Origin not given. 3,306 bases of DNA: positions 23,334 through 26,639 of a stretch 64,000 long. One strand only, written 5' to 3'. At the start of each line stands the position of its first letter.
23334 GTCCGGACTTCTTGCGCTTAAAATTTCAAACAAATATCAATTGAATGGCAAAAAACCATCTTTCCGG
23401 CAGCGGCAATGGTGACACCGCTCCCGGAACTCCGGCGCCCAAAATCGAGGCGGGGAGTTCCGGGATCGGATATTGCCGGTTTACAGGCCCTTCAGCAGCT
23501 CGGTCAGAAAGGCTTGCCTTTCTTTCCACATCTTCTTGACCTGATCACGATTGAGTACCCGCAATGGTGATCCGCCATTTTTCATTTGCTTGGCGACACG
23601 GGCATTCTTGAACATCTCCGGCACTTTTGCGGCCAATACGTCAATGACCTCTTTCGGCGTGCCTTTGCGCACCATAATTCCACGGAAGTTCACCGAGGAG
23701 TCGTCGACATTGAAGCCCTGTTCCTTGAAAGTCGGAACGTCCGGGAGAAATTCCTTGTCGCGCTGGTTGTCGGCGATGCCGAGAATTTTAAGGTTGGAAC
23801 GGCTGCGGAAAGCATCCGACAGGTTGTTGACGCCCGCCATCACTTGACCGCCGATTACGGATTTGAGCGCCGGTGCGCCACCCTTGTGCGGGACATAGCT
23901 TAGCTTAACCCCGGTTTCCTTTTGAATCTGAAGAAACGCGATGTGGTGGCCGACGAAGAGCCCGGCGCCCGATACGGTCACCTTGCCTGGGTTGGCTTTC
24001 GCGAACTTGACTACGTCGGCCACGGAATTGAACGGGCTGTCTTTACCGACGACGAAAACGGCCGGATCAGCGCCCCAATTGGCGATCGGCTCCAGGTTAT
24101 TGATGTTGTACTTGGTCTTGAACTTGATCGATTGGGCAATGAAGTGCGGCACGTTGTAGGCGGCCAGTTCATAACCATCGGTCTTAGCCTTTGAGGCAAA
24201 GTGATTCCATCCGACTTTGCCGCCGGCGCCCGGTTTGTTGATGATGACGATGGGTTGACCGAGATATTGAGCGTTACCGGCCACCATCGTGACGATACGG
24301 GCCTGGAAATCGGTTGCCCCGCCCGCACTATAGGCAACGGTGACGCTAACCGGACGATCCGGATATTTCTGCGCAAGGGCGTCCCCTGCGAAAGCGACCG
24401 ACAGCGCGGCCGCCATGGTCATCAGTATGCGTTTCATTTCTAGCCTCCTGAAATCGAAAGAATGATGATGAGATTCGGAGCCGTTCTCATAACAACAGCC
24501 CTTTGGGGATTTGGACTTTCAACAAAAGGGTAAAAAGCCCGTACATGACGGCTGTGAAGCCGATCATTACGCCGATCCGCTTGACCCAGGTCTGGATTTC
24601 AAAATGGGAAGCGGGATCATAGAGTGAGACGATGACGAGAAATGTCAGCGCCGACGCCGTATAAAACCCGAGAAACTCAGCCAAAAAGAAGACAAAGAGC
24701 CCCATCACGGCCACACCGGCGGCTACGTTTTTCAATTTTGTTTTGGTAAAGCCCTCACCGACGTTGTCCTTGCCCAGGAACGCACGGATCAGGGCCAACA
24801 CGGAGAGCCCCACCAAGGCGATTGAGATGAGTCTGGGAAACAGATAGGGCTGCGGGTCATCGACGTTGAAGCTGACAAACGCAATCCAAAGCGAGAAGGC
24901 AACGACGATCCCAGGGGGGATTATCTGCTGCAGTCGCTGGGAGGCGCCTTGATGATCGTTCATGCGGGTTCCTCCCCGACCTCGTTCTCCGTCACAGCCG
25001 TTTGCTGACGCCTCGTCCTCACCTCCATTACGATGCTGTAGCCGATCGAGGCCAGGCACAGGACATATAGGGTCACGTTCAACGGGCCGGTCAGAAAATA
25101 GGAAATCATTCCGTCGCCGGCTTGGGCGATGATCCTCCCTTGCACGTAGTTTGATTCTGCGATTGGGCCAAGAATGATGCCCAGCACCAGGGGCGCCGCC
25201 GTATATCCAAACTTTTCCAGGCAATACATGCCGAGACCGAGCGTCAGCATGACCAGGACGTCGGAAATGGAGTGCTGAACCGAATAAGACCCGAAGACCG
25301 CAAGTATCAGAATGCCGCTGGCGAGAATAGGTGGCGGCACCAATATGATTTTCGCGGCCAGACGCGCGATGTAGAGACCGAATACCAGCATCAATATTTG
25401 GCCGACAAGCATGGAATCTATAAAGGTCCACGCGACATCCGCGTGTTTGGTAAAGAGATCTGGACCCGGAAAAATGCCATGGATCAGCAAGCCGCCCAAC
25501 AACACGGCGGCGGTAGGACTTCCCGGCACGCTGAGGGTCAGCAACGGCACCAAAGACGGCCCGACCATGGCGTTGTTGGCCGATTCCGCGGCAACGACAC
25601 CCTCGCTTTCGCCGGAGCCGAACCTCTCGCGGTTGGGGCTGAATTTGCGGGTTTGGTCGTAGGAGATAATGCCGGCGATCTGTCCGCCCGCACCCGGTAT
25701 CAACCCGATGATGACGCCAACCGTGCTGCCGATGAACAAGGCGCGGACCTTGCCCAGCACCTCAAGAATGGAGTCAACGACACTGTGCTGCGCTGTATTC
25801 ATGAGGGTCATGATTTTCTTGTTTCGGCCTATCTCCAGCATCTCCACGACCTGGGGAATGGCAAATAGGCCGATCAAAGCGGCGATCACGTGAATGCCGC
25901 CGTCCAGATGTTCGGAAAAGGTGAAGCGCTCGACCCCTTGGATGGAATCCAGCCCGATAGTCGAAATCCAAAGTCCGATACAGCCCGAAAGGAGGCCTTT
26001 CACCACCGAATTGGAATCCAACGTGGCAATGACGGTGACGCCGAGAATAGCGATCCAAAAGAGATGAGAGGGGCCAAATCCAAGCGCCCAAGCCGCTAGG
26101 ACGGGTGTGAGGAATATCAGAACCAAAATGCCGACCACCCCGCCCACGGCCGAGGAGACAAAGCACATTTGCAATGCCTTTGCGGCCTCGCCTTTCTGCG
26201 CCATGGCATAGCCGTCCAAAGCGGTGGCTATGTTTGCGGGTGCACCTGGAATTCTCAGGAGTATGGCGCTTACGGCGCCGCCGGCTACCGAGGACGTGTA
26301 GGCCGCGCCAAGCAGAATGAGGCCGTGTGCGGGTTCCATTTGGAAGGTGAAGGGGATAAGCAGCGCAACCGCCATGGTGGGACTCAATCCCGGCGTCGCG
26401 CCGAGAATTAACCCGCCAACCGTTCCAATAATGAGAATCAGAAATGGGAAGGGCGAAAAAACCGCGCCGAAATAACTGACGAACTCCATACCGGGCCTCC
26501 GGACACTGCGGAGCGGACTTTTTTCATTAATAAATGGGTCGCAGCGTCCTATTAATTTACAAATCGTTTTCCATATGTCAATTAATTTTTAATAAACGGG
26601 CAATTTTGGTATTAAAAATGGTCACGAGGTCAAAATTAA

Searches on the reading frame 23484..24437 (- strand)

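Call 71: search_protein_families(library=pfam, proteins=[window:23484-24437:-], max_evalue=0.00001)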
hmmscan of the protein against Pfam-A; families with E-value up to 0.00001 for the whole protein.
window:23484-24437:- (318 aa): 1 family
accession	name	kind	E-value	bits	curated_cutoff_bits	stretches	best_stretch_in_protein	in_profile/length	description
PF03401.19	TctC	-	7.5e-40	137.6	27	1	53-307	7-261/274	Tripartite tricarboxylate transporter family receptor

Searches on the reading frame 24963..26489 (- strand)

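Call 71: search_protein_families(library=pfam, proteins=[window:24963-26489:-], max_evalue=0.00001)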
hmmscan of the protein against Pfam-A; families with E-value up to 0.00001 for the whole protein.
window:24963-26489:- (509 aa): 1 family
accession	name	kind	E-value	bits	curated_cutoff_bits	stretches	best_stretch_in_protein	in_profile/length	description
PF01970.21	TctA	-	3.1e-134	448.2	28.9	1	17-436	2-423/423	Tripartite tricarboxylate transporter TctA family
